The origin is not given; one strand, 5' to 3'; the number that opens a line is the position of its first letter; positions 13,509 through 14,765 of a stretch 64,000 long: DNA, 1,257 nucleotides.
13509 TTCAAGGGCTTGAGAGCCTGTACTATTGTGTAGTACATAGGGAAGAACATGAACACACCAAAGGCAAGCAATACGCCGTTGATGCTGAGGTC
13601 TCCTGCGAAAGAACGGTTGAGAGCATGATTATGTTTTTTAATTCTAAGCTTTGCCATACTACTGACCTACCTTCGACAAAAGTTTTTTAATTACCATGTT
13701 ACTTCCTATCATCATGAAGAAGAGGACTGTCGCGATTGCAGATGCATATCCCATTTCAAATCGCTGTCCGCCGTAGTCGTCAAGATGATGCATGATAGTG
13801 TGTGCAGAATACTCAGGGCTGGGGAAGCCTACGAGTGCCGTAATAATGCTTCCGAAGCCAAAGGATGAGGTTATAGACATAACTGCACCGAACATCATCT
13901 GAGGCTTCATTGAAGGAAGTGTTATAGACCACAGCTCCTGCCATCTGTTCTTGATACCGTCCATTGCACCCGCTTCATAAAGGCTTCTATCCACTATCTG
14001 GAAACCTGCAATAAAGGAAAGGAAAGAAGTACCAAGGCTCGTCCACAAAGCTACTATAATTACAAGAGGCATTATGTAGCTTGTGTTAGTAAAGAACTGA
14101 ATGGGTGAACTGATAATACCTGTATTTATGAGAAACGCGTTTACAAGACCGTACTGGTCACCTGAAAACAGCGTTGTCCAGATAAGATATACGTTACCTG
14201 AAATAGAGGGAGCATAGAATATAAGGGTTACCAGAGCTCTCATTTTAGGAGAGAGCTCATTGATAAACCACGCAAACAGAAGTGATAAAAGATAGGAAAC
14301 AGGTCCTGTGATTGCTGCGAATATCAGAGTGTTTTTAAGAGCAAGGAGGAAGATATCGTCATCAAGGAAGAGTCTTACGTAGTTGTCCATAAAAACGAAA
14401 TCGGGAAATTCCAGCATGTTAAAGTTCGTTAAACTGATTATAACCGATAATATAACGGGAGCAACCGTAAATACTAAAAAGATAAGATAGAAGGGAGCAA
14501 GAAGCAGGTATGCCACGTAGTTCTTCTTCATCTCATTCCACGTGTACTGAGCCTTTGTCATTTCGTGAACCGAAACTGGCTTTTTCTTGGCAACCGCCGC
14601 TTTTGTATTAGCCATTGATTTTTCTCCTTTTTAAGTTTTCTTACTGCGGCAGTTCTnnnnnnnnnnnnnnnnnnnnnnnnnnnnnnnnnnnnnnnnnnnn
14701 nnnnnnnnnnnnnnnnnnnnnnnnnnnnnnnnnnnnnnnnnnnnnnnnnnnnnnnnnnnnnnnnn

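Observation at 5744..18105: Seven-gene, ATPase-less, double-permease ABC-type operon built around three very large exported proteins of unclear function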

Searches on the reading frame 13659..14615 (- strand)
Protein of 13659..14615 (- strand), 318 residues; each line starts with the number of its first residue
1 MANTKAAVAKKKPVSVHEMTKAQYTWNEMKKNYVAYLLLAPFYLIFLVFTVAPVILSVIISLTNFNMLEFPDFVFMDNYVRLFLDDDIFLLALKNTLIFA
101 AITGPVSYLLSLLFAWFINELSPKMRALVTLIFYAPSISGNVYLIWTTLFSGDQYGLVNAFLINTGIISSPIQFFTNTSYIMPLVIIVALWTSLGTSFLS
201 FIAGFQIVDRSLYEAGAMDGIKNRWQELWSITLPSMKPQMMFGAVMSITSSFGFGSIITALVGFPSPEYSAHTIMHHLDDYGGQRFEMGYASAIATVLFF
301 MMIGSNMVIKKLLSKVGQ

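Call 6: search_protein_families(library=pfam, proteins=[window:13659-14615:-], max_evalue=0.01)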
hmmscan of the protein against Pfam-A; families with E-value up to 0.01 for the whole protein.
window:13659-14615:- (318 aa): 1 family
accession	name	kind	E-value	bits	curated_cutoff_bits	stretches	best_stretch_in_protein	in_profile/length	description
PF00528.27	BPD_transp_1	-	5.3e-06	26.7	26.4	1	125-265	20-135/184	Binding-protein-dependent transport system inner membrane component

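Call 7: search_protein_families(library=ncbifam, proteins=[window:13659-14615:-], max_evalue=0.01)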
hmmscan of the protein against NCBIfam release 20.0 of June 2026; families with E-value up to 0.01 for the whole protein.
window:13659-14615:- (318 aa): 8 families
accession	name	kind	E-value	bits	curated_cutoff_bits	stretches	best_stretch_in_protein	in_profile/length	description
NF007852.0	PRK10561.1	equivalog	1.3e-18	67.9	335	1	29-308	8-283/295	sn-glycerol-3-phosphate ABC transporter permease UgpA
NF007044.0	PRK09497.1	equivalog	3.7e-14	52.9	348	1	46-266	19-232/285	spermidine/putrescine ABC transporter permease PotB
NF040931.1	ABC_arch_GlcT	equivalog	3.3e-11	43.3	360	1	44-299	6-257/278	glucose ABC transporter permease GlcT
NF007963.0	PRK10683.1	equivalog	9.1e-10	38.4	489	1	29-311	35-307/317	putrescine ABC transporter permease PotH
TIGR00969.1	3a0106s02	subfamily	4.5e-05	23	240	1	50-304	23-261/272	sulfate ABC transporter permease subunit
TIGR02140.1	permease_CysW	equivalog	0.00072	19.1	329.1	1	75-313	32-255/261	sulfate ABC transporter permease subunit CysW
NF008208.0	PRK10971.1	equivalog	0.00092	18.8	415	1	79-317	47-271/277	sulfate/thiosulfate ABC transporter permease CysT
NF006939.0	PRK09421.1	equivalog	0.0021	17.5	262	1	100-283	19-194/230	molybdate ABC transporter permease subunit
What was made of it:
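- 13659..14615 (-): Permease 1a (318 aa), UgpA/MalF-type, with EAA loop EAGAMDG...LP at residue 214. Pfam BPD_transp_1 and NCBIfam UgpA 1.3e-18 (calls 6, 7).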
